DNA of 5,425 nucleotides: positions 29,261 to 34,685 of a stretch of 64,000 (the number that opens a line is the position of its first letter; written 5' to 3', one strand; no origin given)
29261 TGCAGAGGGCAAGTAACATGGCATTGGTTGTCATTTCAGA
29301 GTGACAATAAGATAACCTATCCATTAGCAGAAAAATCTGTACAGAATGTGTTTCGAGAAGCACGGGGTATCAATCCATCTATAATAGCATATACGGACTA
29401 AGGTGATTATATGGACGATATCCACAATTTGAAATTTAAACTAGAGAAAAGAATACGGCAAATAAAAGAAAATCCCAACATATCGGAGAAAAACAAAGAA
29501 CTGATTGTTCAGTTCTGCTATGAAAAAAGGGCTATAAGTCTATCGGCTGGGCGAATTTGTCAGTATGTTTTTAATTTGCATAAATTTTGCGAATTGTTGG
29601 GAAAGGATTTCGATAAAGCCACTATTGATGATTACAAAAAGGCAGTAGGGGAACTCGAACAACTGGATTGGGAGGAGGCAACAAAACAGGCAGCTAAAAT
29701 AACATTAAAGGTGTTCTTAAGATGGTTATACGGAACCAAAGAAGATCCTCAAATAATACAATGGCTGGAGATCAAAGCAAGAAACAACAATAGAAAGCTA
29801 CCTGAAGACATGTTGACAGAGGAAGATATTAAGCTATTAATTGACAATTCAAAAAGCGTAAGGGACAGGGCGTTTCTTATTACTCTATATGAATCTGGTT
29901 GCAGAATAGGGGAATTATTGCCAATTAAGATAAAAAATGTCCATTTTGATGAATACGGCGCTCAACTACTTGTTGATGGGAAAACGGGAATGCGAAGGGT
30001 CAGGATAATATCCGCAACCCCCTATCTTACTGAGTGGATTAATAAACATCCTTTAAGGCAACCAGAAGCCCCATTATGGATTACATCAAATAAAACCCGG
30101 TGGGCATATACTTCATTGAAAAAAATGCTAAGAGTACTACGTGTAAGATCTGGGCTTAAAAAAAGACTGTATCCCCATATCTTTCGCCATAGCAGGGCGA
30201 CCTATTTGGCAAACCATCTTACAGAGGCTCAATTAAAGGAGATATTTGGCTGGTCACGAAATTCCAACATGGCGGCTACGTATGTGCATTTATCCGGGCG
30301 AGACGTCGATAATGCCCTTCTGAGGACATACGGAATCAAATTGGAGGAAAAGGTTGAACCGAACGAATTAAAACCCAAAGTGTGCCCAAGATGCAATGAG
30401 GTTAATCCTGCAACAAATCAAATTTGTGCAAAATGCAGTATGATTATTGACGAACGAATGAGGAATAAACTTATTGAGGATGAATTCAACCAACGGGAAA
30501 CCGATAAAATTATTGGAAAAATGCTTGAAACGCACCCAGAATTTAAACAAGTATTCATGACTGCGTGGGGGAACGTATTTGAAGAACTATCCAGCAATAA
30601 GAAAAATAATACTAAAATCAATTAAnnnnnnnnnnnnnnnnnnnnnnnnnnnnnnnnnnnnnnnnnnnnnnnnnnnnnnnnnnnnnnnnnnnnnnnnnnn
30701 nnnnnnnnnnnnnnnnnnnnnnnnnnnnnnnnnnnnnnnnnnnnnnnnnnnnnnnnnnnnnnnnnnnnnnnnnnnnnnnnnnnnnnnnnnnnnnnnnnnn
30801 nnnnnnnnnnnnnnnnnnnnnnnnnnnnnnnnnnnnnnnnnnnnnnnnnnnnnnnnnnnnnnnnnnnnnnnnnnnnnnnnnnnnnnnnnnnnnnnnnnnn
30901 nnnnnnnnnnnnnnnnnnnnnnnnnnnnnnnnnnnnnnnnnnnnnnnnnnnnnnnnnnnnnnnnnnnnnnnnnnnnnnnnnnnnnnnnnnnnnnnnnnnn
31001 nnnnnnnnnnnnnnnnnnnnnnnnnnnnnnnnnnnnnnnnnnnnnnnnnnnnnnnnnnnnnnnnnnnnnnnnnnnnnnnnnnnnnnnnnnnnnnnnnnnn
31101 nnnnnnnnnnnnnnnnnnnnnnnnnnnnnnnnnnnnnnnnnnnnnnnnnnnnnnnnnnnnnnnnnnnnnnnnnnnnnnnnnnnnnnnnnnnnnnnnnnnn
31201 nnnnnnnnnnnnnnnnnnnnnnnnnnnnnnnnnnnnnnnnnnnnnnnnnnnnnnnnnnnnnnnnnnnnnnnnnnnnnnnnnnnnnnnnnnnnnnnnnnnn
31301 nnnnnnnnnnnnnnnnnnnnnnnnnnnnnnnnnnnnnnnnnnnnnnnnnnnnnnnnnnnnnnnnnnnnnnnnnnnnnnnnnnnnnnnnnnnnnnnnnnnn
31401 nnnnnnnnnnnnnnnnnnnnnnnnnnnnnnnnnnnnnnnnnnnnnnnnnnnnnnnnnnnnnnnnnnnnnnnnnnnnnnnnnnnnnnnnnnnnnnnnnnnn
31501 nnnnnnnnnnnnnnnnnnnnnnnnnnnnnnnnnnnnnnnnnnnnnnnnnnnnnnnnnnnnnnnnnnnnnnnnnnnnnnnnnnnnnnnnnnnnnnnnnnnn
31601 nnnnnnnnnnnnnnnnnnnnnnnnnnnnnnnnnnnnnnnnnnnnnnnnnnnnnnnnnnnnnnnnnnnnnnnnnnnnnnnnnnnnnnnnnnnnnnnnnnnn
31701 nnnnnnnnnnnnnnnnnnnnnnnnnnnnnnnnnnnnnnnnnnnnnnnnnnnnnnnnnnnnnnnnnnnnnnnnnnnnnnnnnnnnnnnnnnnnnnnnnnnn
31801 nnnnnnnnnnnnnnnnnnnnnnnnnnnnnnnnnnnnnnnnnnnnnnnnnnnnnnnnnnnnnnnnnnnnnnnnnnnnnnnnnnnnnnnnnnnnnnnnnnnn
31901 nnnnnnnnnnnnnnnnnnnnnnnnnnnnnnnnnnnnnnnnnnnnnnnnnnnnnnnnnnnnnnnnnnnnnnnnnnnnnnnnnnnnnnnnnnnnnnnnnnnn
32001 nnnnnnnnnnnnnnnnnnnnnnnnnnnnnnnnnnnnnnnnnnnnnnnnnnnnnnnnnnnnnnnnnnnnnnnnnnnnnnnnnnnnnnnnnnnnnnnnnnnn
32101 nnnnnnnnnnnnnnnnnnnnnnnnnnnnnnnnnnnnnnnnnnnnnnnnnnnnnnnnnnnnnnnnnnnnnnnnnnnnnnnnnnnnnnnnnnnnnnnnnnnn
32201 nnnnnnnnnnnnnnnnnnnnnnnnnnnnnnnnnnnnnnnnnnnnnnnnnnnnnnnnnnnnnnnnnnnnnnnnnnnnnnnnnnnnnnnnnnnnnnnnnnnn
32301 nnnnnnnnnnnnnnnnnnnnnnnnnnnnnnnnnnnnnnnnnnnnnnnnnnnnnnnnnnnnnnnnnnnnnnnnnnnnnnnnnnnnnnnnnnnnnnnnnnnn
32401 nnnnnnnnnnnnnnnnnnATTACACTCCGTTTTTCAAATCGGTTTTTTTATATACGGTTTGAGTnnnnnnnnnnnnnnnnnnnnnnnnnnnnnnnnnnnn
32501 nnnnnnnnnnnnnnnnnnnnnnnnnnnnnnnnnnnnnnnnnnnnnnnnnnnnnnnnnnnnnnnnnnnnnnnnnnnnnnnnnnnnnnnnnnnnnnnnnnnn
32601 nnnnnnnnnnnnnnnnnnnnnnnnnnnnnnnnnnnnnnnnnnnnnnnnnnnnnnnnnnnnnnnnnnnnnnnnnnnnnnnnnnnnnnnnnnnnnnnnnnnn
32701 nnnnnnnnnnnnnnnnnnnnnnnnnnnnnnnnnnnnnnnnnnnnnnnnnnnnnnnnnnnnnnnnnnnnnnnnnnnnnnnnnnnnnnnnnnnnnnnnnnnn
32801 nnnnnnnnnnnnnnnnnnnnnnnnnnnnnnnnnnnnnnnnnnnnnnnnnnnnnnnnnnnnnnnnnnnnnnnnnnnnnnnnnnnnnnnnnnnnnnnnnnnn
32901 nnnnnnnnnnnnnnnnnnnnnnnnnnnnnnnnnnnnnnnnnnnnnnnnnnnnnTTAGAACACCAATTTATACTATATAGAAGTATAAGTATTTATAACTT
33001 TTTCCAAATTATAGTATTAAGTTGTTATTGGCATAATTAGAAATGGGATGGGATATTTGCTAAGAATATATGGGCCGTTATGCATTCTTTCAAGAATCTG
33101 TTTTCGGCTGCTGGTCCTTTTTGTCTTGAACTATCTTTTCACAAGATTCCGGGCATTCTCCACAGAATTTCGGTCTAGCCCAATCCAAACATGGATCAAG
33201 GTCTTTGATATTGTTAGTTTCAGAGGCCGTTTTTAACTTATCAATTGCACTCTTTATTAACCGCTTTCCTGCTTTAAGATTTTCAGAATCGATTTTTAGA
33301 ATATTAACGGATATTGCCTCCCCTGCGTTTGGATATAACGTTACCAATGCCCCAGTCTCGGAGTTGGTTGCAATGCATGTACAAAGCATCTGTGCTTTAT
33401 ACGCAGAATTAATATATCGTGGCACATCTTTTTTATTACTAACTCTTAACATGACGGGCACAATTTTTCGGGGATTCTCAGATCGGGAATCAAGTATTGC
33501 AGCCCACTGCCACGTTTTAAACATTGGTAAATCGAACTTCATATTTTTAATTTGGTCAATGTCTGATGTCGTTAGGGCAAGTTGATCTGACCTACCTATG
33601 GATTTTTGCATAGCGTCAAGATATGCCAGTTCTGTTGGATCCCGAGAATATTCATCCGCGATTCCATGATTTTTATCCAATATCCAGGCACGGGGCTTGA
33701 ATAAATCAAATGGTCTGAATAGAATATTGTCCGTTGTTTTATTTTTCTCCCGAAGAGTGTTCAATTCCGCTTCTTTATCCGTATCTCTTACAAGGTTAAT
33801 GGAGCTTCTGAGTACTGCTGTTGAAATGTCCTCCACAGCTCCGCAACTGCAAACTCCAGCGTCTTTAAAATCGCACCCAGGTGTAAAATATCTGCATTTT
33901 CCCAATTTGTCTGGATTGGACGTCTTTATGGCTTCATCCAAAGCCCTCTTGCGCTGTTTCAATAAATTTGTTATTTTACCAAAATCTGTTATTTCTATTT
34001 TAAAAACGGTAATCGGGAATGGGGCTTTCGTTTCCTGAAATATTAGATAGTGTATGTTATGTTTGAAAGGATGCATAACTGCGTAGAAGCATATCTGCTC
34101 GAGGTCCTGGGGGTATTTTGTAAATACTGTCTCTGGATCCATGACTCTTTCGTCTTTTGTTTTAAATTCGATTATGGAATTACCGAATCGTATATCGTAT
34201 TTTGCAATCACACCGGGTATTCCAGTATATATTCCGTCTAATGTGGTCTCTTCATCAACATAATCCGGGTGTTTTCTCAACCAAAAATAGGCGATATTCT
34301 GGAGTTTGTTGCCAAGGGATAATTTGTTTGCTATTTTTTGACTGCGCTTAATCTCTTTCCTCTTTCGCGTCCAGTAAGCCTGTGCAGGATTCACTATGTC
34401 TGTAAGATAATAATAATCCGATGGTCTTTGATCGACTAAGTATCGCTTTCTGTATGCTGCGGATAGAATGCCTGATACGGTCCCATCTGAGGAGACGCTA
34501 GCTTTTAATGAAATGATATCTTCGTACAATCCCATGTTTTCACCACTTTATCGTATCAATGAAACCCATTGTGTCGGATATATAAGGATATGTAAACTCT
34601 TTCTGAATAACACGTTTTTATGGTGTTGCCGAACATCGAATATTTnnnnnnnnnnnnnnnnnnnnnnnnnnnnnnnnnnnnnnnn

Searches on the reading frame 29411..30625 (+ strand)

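Call 3: search_protein_families(library=pfam, proteins=[window:29411-30625:+], max_evalue=0.1)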
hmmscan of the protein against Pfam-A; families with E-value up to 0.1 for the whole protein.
window:29411-30625:+ (404 aa): 6 families
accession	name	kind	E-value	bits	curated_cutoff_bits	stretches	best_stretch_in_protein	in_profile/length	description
PF00589.27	Phage_integrase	-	4.2e-20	72.6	27.1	1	134-295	2-169/172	Phage integrase family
PF12773.13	DZR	-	0.0079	16.8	27.3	1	319-342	21-44/45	Double zinc ribbon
PF18912.6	DZR_2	-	0.012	15.9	27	1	322-344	7-29/56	Double zinc ribbon domain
PF08984.16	DUF1858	-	0.04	14.5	32.2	1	365-393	4-29/59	Domain of unknown function (DUF1858)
PF13240.11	Zn_Ribbon_1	-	0.048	13.9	25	0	325-342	2-19/23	zinc-ribbon domain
PF12030.13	DUF3517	-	0.077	12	25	0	352-381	205-234/406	Domain of unknown function (DUF3517)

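Call 4: search_protein_families(library=padloc, proteins=[window:29411-30625:+], max_evalue=0.1)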
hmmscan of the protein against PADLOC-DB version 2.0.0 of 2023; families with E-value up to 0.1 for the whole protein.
window:29411-30625:+ (404 aa): 0 families

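Call 5: search_protein_families(library=ncbifam, proteins=[window:29411-30625:+], max_evalue=0.1)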
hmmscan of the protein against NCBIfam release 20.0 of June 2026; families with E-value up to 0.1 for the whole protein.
window:29411-30625:+ (404 aa): 12 families
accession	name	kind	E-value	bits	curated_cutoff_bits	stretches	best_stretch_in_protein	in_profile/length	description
NF040815.2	recomb_XerA_Arch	equivalog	7.4e-30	104.4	220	1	34-300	2-260/263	site-specific tyrosine recombinase/integron integrase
TIGR02224.1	recomb_XerC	equivalog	1.1e-24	87.3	335.15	1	44-282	13-266/295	tyrosine recombinase XerC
TIGR02225.1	recomb_XerD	equivalog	9.3e-23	81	329.6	1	44-282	13-263/290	site-specific tyrosine recombinase XerD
NF001399.0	PRK00283.1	subfamily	3.9e-19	69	279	1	51-272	29-261/300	tyrosine recombinase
NF002331.0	PRK01287.1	subfamily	1.6e-09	37.2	371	1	74-266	86-284/365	site-specific tyrosine recombinase XerC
TIGR02249.1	integrase_gron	subfamily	3.2e-08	33.3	265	1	106-200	74-165/315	integron integrase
NF003462.0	PRK05084.1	equivalog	4.4e-08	32.2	267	1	147-305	192-355/360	tyrosine recombinase XerS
NF011946.0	PRK15417.1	equivalog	8.5e-05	21.9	435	1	116-199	98-179/337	integron integrase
NF002685.0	PRK02436.1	equivalog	9.1e-05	22.4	178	1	32-241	5-198/245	site-specific tyrosine recombinase XerD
NF003161.0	PRK04136.1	equivalog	0.0035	16.8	54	1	314-343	6-35/49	50S ribosomal protein L40e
NF006402.0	PRK08651.1-5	equivalog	0.039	12.9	369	1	304-366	199-261/369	succinyl-diaminopimelate desuccinylase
NF007371.0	PRK09871.1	subfamily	0.078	12.5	222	0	148-287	24-167/198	tyrosine-type DNA invertase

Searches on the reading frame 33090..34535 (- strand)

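Call 3: search_protein_families(library=pfam, proteins=[window:33090-34535:-], max_evalue=0.1)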
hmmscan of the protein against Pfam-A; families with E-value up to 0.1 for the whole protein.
window:33090-34535:- (481 aa): 0 families

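Call 4: search_protein_families(library=padloc, proteins=[window:33090-34535:-], max_evalue=0.1)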
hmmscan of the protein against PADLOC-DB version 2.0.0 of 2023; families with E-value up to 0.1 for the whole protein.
window:33090-34535:- (481 aa): 0 families

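Call 5: search_protein_families(library=ncbifam, proteins=[window:33090-34535:-], max_evalue=0.1)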
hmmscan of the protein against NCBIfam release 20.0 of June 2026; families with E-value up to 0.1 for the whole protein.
window:33090-34535:- (481 aa): 1 family
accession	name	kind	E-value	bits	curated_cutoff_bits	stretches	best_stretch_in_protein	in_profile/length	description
NF010427.0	PRK13853.1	equivalog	0.014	13.3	957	1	17-81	93-155/789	type IV secretion system protein VirB4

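Call 51: search_protein_families(library=phrogs, proteins=[window:33090-34535:-], max_evalue=0.01)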
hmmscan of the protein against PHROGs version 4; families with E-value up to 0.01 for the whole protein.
window:33090-34535:- (481 aa): 0 families
